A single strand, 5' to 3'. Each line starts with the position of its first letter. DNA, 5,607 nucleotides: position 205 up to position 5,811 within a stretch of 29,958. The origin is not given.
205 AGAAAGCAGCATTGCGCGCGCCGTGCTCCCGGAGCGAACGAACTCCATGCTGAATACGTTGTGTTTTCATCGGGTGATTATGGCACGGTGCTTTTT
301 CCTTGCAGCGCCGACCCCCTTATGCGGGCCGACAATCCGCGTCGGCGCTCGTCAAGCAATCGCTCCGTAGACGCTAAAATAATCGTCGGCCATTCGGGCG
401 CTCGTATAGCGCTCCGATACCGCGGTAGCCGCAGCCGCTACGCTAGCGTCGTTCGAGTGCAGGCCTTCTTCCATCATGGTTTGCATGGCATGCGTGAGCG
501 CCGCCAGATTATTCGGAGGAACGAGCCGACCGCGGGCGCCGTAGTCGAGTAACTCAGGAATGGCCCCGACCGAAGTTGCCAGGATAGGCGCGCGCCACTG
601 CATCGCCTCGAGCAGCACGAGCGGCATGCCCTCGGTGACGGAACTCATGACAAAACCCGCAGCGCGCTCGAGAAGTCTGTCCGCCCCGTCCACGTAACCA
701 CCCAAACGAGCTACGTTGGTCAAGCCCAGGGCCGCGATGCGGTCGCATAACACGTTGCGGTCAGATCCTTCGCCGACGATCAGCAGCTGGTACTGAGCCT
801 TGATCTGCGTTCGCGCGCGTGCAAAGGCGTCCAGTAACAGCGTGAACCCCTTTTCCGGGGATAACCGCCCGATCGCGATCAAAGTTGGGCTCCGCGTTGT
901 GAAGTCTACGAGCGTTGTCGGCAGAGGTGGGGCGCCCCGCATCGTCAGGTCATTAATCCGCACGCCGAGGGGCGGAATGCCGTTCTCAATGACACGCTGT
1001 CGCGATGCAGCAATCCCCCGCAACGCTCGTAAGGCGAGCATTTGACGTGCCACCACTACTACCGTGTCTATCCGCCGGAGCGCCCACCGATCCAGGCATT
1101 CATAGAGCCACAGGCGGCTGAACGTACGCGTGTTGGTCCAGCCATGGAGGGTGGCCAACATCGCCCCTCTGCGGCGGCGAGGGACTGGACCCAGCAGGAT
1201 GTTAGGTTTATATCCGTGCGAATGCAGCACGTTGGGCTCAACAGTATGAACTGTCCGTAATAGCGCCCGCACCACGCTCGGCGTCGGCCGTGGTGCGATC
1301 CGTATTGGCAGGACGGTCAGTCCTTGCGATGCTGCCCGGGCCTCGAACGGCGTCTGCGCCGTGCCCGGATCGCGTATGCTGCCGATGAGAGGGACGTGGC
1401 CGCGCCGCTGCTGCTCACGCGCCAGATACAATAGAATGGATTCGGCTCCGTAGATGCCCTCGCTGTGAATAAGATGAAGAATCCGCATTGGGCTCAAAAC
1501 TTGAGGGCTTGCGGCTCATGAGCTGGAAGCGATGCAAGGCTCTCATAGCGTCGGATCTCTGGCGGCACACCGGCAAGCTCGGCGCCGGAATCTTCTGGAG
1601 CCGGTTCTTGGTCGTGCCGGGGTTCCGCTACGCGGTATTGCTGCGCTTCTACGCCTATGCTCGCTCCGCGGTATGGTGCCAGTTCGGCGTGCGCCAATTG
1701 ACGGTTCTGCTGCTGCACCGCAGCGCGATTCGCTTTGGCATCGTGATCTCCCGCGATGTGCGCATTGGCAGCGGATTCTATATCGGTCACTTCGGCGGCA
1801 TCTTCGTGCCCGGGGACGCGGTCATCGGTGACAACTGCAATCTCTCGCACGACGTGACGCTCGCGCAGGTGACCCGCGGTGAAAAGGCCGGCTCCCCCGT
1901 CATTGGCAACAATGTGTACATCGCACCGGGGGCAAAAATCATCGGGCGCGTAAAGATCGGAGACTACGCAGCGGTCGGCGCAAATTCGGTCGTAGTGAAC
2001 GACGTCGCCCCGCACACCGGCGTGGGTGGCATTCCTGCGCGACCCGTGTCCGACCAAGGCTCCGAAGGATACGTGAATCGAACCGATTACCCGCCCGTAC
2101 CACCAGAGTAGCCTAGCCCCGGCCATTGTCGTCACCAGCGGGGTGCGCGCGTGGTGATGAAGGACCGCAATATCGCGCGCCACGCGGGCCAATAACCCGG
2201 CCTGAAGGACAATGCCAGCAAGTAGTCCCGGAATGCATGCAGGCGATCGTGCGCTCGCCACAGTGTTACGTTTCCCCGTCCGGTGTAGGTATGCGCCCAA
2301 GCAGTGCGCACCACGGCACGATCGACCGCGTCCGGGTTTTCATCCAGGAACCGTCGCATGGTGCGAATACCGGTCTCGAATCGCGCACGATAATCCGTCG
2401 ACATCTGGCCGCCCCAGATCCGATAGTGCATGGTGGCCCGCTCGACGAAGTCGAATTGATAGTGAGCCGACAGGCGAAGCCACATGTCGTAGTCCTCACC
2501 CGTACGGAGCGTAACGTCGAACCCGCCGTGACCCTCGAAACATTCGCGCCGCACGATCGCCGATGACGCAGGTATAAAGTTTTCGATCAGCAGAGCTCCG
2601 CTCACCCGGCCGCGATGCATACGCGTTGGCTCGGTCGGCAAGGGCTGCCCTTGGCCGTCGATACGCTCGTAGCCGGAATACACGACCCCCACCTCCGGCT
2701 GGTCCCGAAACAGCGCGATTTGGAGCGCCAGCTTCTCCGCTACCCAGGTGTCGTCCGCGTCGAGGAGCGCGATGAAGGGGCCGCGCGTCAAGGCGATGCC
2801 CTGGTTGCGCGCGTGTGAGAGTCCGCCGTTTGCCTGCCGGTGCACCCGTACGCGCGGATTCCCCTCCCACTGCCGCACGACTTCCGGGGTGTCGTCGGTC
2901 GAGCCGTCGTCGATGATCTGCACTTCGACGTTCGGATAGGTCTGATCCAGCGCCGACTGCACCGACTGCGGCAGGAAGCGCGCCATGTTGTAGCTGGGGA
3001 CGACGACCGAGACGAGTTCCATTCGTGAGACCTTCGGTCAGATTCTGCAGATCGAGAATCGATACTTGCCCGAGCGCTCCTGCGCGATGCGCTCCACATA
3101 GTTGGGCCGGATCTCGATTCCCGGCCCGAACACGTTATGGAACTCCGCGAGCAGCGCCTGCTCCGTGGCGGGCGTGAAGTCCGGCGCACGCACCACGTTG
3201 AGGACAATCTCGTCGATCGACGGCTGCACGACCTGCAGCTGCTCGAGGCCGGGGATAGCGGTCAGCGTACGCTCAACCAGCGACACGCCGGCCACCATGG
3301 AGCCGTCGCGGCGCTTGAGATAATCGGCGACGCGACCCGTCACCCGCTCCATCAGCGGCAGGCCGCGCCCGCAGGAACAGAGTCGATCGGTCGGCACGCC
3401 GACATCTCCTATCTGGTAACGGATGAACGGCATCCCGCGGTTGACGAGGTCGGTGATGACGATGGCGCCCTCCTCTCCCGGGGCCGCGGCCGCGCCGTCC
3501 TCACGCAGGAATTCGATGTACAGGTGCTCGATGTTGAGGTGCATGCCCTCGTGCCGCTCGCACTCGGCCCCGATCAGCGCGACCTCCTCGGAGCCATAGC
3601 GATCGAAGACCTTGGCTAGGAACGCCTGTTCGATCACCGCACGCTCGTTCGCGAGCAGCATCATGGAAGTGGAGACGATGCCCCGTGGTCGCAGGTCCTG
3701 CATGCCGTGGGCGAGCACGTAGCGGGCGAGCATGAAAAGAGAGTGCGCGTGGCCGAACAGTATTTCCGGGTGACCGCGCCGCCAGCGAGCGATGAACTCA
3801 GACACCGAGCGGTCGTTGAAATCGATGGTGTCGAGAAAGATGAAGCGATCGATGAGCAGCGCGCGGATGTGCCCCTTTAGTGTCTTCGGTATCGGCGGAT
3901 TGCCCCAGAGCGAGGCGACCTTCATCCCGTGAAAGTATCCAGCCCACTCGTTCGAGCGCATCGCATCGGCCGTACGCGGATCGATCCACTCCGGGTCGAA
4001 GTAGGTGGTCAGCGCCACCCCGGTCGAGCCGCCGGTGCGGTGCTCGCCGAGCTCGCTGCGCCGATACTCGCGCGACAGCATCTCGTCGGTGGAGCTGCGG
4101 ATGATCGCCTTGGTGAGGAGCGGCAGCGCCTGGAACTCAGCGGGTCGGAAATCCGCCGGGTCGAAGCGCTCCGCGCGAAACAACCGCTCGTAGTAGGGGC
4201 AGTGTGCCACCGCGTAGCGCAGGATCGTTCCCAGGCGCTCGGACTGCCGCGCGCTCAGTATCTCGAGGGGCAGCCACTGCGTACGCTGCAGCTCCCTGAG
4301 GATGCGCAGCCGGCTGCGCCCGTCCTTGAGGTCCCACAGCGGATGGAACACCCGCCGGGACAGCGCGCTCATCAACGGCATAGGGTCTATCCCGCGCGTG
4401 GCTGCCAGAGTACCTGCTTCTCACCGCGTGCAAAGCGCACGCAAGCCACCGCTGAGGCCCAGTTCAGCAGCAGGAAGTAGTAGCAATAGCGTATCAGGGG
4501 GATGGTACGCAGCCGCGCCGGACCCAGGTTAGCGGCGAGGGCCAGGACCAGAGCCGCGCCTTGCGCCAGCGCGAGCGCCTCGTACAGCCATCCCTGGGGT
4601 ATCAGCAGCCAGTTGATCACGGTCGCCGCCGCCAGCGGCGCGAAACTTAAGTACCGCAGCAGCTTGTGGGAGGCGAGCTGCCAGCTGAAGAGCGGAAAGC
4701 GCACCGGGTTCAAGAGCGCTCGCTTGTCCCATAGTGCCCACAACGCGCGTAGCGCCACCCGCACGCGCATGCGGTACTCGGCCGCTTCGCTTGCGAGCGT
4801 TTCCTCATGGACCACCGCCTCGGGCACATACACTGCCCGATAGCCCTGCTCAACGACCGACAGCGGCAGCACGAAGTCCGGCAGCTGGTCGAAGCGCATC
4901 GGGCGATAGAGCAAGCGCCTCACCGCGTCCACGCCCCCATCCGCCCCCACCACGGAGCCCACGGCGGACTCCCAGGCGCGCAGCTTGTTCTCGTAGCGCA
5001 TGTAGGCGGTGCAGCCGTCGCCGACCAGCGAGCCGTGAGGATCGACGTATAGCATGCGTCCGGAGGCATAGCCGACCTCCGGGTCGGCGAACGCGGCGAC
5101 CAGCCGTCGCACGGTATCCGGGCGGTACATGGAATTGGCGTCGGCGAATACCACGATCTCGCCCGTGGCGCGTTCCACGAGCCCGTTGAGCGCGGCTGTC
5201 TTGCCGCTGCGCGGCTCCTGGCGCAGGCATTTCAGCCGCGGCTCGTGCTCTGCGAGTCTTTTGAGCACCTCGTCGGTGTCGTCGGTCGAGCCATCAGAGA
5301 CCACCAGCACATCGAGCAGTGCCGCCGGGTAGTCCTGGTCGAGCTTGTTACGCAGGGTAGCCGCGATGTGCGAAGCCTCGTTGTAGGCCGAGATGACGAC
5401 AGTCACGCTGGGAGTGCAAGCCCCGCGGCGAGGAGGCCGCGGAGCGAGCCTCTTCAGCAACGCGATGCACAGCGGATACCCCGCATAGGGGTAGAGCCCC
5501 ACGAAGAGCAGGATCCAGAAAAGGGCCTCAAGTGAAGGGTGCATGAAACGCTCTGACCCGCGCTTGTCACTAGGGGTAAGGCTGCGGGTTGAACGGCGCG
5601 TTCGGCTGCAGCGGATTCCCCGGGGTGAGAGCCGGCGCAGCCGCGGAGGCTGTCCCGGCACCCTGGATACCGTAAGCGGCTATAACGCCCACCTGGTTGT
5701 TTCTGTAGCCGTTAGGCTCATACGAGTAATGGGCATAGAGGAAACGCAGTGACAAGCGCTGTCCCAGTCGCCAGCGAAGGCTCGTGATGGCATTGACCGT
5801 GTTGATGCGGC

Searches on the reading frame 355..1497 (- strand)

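Call 75: search_protein_families(library=pfam, proteins=[window:355-1497:-], max_evalue=0.001)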
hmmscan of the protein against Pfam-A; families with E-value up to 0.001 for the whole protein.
window:355-1497:- (381 aa): 5 families
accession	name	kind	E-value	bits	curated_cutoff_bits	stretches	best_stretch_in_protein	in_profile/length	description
PF13692.12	Glyco_trans_1_4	-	3.5e-29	102.3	27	1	204-343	2-141/142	Glycosyl transferases group 1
PF00534.26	Glycos_transf_1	-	6.4e-29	101.1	26.4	1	202-351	14-165/172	Glycosyl transferases group 1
PF13439.12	Glyco_transf_4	-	4.2e-16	59.9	28.5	1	17-175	3-167/170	Glycosyltransferase Family 4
PF13579.12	Glyco_trans_4_4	-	5.6e-14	53.2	29.7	1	17-173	2-158/158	Glycosyl transferase 4-like domain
PF20706.3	GT4-conflict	-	8.6e-07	28.7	26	1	200-366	194-360/385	Family 4 Glycosyltransferase in conflict systems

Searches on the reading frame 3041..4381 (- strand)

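Call 8: search_protein_families(library=ncbifam, proteins=[window:3041-4381:-], max_evalue=0.001)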
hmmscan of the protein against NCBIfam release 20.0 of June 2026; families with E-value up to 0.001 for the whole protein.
window:3041-4381:- (447 aa): 7 families
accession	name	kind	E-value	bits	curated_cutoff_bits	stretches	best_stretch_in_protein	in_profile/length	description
NF045666.1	DVU1553_fam_AMP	equivalog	6.3e-37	127.4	300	2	192-351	170-331/331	DVU_1553 family AMP-dependent CoA ligase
NF053551.1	FlxY_rubin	equivalog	6.1e-26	91.1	520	2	250-424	222-393/424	flexirubin biosynthesis putative acyl-CoA ligase FlxY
NF041878.1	paak_haloarch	equivalog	1.7e-21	76.3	700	1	242-359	212-333/427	phenylacetate--CoA ligase PaaK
TIGR02304.1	aden_form_hyp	equivalog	3.4e-17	62.6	251.9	1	183-398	167-377/430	F390 synthetase-related protein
TIGR02155.1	PA_CoA_ligase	equivalog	3.5e-17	62.1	646.3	1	246-358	211-324/422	phenylacetate--CoA ligase PaaK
NF041217.1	BagE_FevW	exception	6.8e-15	54.9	800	1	243-353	205-313/424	bagremycin/ferroverdin synthetase BagE/FevW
TIGR03335.1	F390_ftsA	equivalog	7.6e-12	44.6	458.7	1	210-340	182-319/445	coenzyme F390 synthetase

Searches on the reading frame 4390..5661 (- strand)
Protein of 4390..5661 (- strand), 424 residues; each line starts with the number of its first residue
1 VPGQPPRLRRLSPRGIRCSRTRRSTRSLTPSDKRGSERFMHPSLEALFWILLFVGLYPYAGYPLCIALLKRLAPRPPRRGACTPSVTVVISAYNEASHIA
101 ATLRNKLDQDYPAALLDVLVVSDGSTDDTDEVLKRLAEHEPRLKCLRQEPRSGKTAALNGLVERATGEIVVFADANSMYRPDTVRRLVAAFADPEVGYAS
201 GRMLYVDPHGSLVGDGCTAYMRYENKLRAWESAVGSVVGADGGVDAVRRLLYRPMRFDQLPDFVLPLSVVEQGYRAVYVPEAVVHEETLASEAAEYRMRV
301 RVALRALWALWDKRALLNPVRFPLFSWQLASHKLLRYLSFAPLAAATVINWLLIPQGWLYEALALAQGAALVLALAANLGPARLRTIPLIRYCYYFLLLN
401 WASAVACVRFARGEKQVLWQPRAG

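Call 8: search_protein_families(library=ncbifam, proteins=[window:4390-5661:-], max_evalue=0.001)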
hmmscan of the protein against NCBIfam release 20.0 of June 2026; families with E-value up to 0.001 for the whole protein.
window:4390-5661:- (424 aa): 24 families
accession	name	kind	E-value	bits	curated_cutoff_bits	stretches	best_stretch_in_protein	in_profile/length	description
TIGR03937.1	PgaC_IcaA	equivalog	5.9e-22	78.2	422.3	1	39-201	6-161/407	poly-beta-1,6-N-acetyl-D-glucosamine synthase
TIGR03965.1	mycofact_glyco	equivalog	1.1e-20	74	280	1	73-212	63-200/467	mycofactocin biosynthesis glycosyltransferase MftF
NF041875.1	EPS_EpsD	equivalog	1.8e-17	63.7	370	1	86-193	1-106/325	exopolysaccharide biosynthesis glycosyltransferase EpsD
TIGR04242.1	nodulat_NodC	equivalog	5.8e-16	58.5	550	1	81-284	45-262/395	chitooligosaccharide synthase NodC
TIGR03469.1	HpnB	hypoth_equivalog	9.2e-14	51.2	379.25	1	69-195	29-164/386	hopene-associated glycosyltransferase HpnB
TIGR03111.1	glyc2_xrt_Gpos1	hypoth_equivalog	1.3e-13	50.6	363.95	1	81-204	46-170/439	TIGR03111 family XrtG-associated glycosyltransferase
NF007482.0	PRK10073.1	equivalog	2.6e-13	49.7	423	1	83-189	5-108/334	glycosyltransferase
NF047683.1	TeichurnBiosyTuaG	equivalog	1e-12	48.3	400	1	83-215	5-135/252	teichuronic acid biosynthesis protein TuaG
NF047588.1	GlcsyltransPgfSStrep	equivalog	1e-10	41.4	500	1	86-193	3-112/308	glycosyltransferase PgfS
NF038299.1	EPS_HpsN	equivalog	7.4e-10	38.3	425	1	84-204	1-120/317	hormogonium polysaccharide biosynthesis glycosyltransferase HpsN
NF041865.1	EpsU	equivalog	5e-09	35.7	700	1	55-192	10-144/394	exopolysaccharide biosynthesis GT2 family glycosyltransferase EpsU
TIGR04283.1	glyco_like_mftF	equivalog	7.9e-09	35.4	182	1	87-195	2-101/221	TIGR04283 family arsenosugar biosynthesis glycosyltransferase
NF010496.0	PRK13915.1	equivalog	9.6e-09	34.7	262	1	85-201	32-153/307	glucosyl-3-phosphoglycerate synthase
NF053846.1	glyco_with_XrtP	equivalog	1.9e-08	33.5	520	1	90-197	47-166/440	XrtP-associated glycosyltransferase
NF050050.1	ProtGlycPglI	equivalog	2.6e-08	33.6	500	1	84-189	2-106/306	GalNAc(5)-diNAcBac-PP-undecaprenol beta-1,3-glucosyltransferase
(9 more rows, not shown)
